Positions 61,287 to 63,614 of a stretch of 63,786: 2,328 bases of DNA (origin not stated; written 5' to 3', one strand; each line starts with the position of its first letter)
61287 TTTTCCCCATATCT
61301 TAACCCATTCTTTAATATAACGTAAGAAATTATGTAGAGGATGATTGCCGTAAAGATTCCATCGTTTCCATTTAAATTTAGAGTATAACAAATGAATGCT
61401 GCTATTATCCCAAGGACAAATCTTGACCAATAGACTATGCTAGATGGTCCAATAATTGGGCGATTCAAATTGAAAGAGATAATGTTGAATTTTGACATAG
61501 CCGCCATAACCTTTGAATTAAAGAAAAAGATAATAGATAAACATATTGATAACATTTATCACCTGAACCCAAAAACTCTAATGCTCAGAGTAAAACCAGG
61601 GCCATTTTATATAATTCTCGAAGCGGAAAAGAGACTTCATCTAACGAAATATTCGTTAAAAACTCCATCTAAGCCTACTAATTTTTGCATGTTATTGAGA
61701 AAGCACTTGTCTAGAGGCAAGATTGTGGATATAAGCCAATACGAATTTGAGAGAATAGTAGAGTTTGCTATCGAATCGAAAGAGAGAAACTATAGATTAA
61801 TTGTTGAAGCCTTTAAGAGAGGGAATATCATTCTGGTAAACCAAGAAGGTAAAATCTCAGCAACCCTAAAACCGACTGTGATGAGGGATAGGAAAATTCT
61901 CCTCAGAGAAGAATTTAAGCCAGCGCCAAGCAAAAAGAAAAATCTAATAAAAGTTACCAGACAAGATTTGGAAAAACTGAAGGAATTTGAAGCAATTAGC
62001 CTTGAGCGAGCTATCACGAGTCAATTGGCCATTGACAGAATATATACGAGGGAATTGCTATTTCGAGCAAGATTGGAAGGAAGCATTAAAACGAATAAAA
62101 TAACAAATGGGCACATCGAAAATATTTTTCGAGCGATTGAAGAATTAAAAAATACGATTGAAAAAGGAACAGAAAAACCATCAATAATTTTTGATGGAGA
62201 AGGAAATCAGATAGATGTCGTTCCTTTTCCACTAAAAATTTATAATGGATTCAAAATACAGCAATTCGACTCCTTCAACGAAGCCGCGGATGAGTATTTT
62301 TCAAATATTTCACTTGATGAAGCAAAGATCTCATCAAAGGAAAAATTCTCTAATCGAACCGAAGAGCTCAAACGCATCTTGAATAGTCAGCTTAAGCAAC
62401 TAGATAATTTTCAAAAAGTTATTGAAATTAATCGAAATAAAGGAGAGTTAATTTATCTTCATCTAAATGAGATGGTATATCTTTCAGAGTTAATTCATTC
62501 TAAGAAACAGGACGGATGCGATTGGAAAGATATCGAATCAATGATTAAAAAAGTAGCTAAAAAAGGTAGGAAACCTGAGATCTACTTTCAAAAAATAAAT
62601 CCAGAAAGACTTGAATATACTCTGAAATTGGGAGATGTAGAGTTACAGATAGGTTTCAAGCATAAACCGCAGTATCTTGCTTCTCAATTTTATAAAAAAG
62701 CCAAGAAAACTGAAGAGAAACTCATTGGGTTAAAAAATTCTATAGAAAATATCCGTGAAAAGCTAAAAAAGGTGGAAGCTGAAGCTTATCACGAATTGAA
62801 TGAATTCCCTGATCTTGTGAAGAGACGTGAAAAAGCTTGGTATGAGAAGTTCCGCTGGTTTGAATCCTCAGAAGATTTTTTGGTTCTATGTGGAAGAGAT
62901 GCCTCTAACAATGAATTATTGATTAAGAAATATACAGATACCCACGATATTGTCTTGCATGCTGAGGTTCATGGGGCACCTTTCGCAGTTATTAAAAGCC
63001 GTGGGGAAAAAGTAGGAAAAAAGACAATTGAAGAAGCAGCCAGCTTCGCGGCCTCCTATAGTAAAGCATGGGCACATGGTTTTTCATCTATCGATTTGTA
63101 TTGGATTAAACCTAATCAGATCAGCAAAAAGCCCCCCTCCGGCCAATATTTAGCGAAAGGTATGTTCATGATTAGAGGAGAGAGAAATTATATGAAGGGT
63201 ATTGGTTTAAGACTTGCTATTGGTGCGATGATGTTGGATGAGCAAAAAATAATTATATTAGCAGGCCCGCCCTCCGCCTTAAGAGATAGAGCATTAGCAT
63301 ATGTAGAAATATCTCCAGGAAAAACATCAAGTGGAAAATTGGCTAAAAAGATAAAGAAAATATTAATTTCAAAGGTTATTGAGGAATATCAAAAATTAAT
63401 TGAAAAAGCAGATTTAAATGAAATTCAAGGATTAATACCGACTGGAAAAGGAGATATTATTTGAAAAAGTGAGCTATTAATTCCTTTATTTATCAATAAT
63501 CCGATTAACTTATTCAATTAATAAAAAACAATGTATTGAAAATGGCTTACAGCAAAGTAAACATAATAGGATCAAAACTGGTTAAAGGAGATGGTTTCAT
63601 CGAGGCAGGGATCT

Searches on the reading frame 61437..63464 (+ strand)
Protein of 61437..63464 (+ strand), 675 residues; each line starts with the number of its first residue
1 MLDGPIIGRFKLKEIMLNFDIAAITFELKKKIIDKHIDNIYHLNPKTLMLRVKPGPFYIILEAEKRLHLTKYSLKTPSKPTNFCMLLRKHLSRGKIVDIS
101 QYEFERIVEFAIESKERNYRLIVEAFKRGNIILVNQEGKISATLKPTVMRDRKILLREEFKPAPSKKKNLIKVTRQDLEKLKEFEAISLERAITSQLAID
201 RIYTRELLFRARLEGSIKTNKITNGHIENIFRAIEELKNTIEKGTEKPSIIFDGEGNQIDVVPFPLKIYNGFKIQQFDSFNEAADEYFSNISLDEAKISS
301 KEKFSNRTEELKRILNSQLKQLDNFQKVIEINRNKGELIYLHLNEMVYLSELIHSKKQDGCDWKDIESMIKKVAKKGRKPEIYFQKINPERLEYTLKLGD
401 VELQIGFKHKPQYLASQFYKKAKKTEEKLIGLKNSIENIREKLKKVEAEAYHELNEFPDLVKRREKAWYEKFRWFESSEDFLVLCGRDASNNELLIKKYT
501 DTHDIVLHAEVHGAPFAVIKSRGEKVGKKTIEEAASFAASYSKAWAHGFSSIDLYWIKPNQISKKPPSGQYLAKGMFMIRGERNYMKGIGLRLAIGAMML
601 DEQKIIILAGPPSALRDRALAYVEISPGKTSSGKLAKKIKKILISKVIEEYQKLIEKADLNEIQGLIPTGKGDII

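Call 18: search_protein_families(library=pfam, proteins=[window:61437-63464:+])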
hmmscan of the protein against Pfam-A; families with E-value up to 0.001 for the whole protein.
window:61437-63464:+ (675 aa): 4 families
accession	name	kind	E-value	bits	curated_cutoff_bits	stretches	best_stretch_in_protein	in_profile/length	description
PF05833.16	NFACT_N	-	4.6e-56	190.9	31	1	19-448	3-416/456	NFACT N-terminal and middle domains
PF05670.18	NFACT-R_1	-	9.3e-35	120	29.8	1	471-581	1-112/112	NFACT protein RNA binding domain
PF18297.6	NFACT-R_2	-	2e-06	28.3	26.9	1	473-545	2-70/104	NFACT protein RNA binding domain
PF06831.19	H2TH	-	0.00052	20.4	34.7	0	201-244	41-85/93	Formamidopyrimidine-DNA glycosylase H2TH domain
